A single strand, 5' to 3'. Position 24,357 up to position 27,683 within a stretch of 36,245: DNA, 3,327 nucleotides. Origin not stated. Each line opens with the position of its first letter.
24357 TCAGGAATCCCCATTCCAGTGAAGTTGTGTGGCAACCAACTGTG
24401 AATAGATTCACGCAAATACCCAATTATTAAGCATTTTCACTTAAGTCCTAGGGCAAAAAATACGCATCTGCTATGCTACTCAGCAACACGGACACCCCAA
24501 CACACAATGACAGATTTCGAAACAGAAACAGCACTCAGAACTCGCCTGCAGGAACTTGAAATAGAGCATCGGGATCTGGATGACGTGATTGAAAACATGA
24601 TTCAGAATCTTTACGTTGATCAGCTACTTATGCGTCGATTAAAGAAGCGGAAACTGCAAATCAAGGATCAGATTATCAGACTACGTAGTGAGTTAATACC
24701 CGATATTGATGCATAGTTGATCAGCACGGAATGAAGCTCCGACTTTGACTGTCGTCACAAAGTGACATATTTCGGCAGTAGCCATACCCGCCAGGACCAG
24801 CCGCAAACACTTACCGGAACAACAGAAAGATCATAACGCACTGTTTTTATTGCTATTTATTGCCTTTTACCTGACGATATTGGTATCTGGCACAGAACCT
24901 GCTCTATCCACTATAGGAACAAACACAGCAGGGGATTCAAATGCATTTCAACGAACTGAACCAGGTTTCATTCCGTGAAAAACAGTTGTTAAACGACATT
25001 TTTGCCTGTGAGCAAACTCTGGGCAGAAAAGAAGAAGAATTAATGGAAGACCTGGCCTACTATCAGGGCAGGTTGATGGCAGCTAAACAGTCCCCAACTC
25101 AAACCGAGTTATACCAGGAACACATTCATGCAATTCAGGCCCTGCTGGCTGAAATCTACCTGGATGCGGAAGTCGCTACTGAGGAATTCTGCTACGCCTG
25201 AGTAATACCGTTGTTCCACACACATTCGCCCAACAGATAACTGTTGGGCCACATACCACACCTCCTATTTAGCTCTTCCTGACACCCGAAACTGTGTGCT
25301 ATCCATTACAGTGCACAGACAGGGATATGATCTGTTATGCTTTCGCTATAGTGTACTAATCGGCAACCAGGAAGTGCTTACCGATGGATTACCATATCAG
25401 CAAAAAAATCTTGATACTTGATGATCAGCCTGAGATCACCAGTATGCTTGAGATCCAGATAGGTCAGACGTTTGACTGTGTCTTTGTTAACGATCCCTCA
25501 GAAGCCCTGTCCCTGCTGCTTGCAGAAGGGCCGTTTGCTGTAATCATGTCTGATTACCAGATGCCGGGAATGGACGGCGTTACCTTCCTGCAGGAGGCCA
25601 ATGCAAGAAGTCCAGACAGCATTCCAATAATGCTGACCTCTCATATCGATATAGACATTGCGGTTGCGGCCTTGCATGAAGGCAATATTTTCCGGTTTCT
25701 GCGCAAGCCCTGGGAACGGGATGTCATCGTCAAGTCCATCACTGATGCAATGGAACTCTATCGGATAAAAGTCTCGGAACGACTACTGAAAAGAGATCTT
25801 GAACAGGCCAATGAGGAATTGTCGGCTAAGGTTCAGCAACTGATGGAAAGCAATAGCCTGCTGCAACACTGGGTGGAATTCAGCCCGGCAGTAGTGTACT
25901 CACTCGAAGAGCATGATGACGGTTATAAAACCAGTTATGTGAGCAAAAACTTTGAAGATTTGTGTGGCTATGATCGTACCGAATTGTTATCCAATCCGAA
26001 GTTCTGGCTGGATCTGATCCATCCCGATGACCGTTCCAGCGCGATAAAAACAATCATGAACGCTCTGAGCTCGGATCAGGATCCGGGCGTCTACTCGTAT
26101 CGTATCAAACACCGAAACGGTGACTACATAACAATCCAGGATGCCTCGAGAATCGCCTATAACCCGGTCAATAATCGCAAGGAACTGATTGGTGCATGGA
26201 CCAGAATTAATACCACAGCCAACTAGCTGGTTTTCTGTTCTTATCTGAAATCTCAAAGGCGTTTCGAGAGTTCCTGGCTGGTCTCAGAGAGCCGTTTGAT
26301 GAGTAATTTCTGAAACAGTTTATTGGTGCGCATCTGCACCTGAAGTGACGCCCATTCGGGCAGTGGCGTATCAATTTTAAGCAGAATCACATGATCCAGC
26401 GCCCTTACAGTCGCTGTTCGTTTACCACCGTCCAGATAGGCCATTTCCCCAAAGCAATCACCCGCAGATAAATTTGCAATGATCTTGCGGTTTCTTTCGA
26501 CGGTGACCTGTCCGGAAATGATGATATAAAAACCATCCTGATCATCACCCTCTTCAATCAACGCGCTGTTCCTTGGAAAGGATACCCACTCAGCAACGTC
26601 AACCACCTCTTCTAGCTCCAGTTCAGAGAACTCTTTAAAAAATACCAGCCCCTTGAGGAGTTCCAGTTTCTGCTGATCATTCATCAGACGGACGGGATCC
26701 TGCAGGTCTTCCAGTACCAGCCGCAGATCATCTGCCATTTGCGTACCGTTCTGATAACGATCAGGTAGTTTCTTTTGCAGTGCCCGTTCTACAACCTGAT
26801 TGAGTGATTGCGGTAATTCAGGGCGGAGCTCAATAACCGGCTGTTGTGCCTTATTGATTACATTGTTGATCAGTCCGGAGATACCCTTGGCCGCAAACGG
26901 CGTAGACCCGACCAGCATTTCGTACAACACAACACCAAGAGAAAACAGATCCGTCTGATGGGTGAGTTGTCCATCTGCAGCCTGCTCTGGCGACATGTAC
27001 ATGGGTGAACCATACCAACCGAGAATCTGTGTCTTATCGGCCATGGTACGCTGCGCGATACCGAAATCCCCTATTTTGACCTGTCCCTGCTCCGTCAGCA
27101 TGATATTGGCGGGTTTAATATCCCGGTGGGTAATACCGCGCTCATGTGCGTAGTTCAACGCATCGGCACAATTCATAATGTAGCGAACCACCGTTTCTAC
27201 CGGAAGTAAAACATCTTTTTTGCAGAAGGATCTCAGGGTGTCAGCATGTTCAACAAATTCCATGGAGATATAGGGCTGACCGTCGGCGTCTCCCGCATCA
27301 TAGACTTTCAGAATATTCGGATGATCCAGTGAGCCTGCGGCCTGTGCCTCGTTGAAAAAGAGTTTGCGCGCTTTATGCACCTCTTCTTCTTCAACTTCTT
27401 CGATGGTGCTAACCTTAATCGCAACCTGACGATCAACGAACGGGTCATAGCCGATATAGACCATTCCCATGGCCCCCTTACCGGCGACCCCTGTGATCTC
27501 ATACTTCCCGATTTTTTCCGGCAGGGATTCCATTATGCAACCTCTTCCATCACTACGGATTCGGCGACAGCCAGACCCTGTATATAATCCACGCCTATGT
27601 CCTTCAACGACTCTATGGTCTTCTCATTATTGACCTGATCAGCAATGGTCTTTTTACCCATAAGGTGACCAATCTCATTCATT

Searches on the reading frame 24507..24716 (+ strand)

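Call 33: search_protein_families(library=pfam, max_evalue=10, proteins=[window:24507-24713:+])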
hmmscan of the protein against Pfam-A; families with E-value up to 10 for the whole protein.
seq(69 aa): 4 families
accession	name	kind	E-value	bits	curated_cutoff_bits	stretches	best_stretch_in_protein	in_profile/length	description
PF04325.18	DUF465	-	2.4e-13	50.3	25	1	15-59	2-47/48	Protein of unknown function (DUF465)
PF02196.21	RBD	-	0.035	14.5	25.7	1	32-60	17-45/69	Raf-like Ras-binding domain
PF07820.17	TraC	-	0.086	13.7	27.7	1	8-31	32-55/88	TraC-like protein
PF04102.17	SlyX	-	0.11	13.5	30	1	11-62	2-53/67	SlyX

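Call 82: search_protein_families(library=padloc, proteins=[window:24507-24716:+], max_evalue=0.01)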
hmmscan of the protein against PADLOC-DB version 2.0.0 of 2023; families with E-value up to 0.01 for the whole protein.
window:24507-24716:+ (69 aa): 0 families

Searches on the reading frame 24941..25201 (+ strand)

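Call 33: search_protein_families(library=pfam, max_evalue=10, proteins=[window:24941-25198:+])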
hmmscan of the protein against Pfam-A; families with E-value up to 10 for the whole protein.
seq(86 aa): 1 family
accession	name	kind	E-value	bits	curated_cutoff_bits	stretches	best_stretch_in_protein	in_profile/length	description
PF25254.1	DUF7856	-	0.12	12.4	30.2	1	28-68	112-155/280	Family of unknown function (DUF7856)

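Call 82: search_protein_families(library=padloc, proteins=[window:24941-25201:+], max_evalue=0.01)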
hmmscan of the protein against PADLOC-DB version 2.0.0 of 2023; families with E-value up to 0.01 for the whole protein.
window:24941-25201:+ (86 aa): 0 families

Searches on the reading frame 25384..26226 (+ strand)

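Call 8: search_protein_families(library=pfam, proteins=[window:25384-26226:+], max_evalue=0.001)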
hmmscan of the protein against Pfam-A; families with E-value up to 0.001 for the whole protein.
window:25384-26226:+ (280 aa): 4 families
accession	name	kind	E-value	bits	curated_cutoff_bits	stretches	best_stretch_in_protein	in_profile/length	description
PF08447.18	PAS_3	-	1.9e-17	63.8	25.6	1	185-270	3-87/89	PAS fold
PF00072.30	Response_reg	-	2.7e-15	56.9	30.2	1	9-119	1-110/111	Response regulator receiver domain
PF14598.12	PAS_11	-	6.4e-06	26.5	25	1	206-271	35-99/109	PAS domain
PF13426.13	PAS_9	-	0.00059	20.5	27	0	178-249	9-75/103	PAS domain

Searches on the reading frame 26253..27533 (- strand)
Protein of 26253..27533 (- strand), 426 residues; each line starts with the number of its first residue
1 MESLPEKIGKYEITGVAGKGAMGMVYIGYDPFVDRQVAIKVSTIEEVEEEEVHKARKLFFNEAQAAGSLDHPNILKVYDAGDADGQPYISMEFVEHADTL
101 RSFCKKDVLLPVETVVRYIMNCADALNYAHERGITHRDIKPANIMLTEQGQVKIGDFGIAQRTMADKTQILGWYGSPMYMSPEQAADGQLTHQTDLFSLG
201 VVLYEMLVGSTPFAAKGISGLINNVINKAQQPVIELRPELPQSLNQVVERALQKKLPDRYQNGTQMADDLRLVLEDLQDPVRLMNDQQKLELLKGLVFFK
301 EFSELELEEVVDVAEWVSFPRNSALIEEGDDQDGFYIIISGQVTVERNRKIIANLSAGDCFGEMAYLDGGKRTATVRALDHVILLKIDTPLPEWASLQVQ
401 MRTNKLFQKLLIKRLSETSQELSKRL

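Call 8: search_protein_families(library=pfam, proteins=[window:26253-27533:-], max_evalue=0.001)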
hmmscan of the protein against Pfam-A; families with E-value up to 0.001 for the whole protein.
window:26253-27533:- (426 aa): 4 families
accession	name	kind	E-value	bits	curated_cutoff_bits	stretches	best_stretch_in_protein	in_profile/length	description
PF00069.31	Pkinase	-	3.6e-47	161.4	31.7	1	11-260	1-252/263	Protein kinase domain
PF07714.23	PK_Tyr_Ser-Thr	-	6.2e-36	124.5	23.1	1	17-259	7-248/258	Protein tyrosine and serine/threonine kinase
PF00027.35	cNMP_binding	-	1.9e-18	66.6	27.5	1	317-388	2-78/89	Cyclic nucleotide-binding domain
PF14531.12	Kinase-like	-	0.0001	22.1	25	1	129-216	161-254/289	Kinase-like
